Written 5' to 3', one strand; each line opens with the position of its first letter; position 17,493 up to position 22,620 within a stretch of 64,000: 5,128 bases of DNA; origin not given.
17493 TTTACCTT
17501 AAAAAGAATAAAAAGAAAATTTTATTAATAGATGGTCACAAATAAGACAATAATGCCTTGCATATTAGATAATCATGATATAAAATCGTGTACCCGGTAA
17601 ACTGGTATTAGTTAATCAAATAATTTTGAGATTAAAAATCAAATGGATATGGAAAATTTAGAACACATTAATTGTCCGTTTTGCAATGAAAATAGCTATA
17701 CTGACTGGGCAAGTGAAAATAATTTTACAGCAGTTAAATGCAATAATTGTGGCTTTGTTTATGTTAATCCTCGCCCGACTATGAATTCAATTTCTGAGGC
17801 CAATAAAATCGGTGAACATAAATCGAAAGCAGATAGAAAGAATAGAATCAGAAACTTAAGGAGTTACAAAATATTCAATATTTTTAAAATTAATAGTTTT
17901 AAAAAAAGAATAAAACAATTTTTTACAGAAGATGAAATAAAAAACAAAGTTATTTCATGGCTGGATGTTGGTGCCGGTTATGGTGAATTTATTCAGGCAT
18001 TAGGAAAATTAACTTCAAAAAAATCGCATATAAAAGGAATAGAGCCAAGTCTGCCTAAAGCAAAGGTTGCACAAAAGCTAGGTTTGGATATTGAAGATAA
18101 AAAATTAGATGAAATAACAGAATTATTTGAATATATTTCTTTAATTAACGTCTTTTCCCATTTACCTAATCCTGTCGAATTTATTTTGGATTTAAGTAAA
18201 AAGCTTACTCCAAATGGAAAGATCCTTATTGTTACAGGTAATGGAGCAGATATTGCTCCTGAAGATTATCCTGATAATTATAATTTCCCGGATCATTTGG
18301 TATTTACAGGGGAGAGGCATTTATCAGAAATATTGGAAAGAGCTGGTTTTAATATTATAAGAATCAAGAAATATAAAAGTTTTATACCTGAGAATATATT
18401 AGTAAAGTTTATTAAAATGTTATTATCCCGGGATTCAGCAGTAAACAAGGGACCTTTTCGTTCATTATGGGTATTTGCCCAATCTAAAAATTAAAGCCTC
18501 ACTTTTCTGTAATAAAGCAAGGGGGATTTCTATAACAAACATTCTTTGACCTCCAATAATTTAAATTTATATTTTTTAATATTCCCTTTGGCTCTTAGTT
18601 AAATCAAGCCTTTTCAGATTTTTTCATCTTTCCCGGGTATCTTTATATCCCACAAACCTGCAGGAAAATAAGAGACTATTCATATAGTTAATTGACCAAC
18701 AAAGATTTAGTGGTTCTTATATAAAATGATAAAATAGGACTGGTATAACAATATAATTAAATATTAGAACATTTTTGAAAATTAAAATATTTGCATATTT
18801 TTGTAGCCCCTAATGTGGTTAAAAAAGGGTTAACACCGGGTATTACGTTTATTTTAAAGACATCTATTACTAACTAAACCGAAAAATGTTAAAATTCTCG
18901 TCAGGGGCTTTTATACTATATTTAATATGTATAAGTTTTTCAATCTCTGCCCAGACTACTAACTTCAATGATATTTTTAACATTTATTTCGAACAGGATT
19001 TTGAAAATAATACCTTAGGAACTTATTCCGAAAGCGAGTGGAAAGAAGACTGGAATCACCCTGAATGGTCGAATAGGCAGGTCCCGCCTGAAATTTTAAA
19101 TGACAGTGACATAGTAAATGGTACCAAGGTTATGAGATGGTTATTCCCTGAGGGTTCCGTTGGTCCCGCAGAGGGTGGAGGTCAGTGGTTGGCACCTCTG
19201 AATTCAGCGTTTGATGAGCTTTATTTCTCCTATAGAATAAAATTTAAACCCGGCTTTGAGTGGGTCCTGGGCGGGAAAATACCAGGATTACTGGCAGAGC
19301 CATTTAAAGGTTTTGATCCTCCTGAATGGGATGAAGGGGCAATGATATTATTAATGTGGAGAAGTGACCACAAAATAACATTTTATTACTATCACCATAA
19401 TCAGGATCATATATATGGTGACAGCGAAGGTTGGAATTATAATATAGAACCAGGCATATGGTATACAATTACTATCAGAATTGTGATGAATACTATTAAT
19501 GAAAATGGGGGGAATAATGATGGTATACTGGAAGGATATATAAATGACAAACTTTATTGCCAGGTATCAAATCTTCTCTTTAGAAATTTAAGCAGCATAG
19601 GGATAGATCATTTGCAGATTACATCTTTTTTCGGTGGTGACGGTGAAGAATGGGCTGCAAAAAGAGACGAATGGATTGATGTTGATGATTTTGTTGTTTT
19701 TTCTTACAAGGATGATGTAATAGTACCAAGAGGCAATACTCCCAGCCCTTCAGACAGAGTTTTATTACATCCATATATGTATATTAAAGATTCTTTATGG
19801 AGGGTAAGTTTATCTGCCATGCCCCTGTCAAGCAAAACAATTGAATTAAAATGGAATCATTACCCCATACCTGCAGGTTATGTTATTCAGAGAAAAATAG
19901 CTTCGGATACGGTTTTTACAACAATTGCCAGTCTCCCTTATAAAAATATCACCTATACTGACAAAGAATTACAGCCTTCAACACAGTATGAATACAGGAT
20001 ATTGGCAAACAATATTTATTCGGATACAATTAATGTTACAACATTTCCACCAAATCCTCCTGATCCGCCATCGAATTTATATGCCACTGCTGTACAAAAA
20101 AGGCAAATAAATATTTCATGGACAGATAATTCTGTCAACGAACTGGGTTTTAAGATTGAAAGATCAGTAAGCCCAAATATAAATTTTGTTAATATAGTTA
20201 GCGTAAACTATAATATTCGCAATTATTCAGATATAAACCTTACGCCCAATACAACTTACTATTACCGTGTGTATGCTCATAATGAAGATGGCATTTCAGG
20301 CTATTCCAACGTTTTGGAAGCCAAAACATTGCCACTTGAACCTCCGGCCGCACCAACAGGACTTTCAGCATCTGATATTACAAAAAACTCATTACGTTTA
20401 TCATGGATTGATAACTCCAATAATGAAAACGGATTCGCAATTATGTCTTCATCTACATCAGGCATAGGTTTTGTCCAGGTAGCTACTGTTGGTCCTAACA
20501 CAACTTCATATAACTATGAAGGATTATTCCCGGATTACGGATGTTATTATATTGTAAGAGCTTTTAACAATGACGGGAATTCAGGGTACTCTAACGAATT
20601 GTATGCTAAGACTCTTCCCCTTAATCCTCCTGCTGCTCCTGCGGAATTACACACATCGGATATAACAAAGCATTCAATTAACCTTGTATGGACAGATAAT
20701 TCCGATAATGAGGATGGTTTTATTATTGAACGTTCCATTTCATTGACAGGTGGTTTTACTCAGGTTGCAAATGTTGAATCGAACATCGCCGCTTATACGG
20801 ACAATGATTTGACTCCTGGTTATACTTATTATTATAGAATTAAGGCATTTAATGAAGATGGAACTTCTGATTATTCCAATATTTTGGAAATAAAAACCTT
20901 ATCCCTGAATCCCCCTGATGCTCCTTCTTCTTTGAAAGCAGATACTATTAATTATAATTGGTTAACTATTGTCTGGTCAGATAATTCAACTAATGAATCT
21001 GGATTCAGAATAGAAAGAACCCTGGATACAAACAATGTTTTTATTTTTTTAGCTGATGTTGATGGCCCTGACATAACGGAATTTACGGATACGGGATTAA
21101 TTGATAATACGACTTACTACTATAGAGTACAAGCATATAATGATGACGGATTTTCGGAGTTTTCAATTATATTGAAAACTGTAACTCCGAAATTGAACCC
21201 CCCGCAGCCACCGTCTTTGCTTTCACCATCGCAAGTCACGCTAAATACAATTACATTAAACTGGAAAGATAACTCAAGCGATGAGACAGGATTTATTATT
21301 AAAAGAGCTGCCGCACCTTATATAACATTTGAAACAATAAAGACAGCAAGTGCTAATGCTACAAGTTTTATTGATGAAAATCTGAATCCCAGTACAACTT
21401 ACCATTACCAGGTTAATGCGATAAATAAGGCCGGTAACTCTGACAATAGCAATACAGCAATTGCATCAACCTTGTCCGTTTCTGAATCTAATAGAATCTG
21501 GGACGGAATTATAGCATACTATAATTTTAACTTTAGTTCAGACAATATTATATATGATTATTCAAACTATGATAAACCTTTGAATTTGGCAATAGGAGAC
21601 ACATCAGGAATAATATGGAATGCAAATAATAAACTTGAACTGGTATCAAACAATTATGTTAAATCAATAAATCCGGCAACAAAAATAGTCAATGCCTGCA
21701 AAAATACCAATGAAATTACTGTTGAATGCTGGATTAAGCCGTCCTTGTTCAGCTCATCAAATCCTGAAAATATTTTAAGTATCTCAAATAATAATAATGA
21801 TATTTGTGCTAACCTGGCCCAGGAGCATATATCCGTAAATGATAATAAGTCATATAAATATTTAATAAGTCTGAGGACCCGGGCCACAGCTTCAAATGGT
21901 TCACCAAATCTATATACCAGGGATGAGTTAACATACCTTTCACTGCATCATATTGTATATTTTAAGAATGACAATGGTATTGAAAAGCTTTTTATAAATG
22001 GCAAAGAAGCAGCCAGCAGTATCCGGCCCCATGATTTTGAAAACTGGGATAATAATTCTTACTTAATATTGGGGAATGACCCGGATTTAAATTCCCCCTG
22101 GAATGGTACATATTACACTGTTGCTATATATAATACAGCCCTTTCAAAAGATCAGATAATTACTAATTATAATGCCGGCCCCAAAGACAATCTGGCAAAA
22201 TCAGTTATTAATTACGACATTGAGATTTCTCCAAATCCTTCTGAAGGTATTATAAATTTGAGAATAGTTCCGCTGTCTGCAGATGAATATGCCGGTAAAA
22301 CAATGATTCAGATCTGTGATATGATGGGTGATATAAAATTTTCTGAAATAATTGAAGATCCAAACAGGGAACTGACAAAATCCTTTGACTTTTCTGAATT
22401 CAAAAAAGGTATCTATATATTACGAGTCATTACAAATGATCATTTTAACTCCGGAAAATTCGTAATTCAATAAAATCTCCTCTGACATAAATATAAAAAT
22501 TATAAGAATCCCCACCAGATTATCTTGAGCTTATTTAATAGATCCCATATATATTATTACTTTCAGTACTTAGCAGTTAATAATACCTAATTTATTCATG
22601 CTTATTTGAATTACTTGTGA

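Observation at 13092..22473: Capsule locus carries three PL14-like domains routed to different destinations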

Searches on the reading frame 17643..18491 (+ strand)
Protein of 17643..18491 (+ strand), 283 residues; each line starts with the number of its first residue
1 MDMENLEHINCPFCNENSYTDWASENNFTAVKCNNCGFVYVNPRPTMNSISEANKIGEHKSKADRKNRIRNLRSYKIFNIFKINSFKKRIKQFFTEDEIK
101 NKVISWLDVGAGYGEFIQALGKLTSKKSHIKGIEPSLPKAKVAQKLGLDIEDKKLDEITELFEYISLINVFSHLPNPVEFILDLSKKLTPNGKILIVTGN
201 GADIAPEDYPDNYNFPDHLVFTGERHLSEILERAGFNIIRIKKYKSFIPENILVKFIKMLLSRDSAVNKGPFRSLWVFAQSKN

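Call 5: search_protein_families(library=pfam, proteins=[window:17643-18491:+], max_evalue=0.01)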
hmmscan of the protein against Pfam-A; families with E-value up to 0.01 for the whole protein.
window:17643-18491:+ (283 aa): 7 families
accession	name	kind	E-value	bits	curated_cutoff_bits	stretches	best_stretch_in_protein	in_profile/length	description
PF13489.12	Methyltransf_23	-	8.3e-18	65.1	27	1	88-239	11-162/164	Methyltransferase domain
PF08242.18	Methyltransf_12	-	9.3e-08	33.1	30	1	107-194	1-98/98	Methyltransferase domain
PF13847.12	Methyltransf_31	-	3.1e-05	24.1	27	1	105-214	6-127/145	Methyltransferase domain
PF08241.18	Methyltransf_11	-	3.2e-05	24.9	21.2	1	107-196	1-95/95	Methyltransferase domain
PF13649.12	Methyltransf_25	-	0.00087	20.4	27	0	107-192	2-97/97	Methyltransferase domain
PF14354.12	Lar_restr_allev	-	0.0015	19.2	28.6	1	10-44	5-34/58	Restriction alleviation protein Lar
PF05219.18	DREV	-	0.0034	17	26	1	80-197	72-187/265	DREV methyltransferase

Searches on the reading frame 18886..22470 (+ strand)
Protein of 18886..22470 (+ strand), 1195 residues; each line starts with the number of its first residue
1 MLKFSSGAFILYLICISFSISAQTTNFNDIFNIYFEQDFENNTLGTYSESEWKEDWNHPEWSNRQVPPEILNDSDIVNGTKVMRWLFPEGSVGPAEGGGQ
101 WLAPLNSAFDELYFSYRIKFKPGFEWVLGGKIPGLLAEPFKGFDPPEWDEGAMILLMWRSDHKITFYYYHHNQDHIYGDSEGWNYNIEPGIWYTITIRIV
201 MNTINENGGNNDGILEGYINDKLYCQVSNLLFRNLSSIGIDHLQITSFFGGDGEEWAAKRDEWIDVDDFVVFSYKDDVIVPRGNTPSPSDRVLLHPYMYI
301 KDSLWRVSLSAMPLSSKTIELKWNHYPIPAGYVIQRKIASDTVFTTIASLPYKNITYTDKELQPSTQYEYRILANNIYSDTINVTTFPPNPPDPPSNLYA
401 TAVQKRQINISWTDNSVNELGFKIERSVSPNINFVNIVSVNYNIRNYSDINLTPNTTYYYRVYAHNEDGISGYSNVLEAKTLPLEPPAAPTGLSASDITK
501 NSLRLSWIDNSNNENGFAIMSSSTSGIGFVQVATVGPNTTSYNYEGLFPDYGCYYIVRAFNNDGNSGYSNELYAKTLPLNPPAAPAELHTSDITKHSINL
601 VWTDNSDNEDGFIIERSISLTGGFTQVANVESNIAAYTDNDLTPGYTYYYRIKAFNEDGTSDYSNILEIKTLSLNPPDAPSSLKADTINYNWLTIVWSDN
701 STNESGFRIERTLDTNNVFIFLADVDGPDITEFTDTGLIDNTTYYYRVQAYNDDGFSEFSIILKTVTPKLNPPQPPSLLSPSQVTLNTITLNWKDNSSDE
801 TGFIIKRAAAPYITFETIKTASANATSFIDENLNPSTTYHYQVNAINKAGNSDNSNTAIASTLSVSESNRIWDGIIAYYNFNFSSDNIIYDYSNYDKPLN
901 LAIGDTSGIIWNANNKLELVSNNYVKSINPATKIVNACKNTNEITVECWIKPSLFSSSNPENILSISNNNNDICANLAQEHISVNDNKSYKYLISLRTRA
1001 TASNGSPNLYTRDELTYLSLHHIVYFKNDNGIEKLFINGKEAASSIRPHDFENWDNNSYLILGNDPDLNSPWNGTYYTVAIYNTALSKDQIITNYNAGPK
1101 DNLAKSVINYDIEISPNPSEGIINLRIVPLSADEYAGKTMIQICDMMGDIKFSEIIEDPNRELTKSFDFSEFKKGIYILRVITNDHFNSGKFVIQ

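Call 5: search_protein_families(library=pfam, proteins=[window:18886-22470:+], max_evalue=0.01)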
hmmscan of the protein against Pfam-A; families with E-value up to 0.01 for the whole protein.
window:18886-22470:+ (1195 aa): 9 families
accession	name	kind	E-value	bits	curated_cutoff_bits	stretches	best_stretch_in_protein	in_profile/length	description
PF00041.27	fn3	-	6.9e-47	158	25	5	775-858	2-81/84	Fibronectin type III domain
PF21294.4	Polysacc_lyase_14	-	9.8e-26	91.2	27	1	79-264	5-210/215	Polysaccharide lyase 14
PF16656.11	Pur_ac_phosph_N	-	7.4e-17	62.1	30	1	405-481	12-93/93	Purple acid Phosphatase, N-terminal domain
PF25059.1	FN3_DSCAM-DSCAML_C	-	8.7e-17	61.7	39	1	792-858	12-77/89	DSCAM/DSCAML C-terminal Fn3-like domain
PF13385.13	Laminin_G_3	-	3.4e-15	56.9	27.6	1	936-1091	11-150/151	Concanavalin A-like lectin/glucanases superfamily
PF25788.1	Ig_Rha78A_N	-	1.9e-11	44.6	27.4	0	626-671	55-101/105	Rha78A-like, N-terminal immunoglobulin domain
PF18962.6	Por_Secre_tail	-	3e-08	34.3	27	1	1114-1194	1-75/75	Secretion system C-terminal sorting domain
PF16655.11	PhoD_N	-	7.2e-05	23.7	30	0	451-467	65-81/90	PhoD-like phosphatase, N-terminal domain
PF24489.1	Ig_J_second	-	8.4e-05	23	27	0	823-854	53-86/105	Tip attachment protein J second Ig-like domain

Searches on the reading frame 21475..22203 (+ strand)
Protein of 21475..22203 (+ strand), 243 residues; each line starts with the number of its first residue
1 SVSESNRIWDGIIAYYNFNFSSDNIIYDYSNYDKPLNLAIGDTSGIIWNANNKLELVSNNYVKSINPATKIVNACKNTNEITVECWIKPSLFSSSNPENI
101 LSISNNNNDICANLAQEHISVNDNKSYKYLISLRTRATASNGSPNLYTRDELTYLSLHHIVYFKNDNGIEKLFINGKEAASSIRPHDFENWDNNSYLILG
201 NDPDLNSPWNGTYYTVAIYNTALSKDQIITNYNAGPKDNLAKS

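Call 49: search_solved_structures(query=window:21475-22203:+, max_evalue=1)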
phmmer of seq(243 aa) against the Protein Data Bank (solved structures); distinct sequences matched with E-value up to 1: 2.
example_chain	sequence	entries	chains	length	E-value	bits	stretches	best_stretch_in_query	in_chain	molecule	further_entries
6n5a_B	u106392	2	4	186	0.33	13.6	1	9-91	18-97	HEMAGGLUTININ HA2 SUBUNIT | Hemagglutinin HA2 chain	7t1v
5hon_A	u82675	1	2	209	0.43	13.2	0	162-228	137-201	Extracellular arabinanase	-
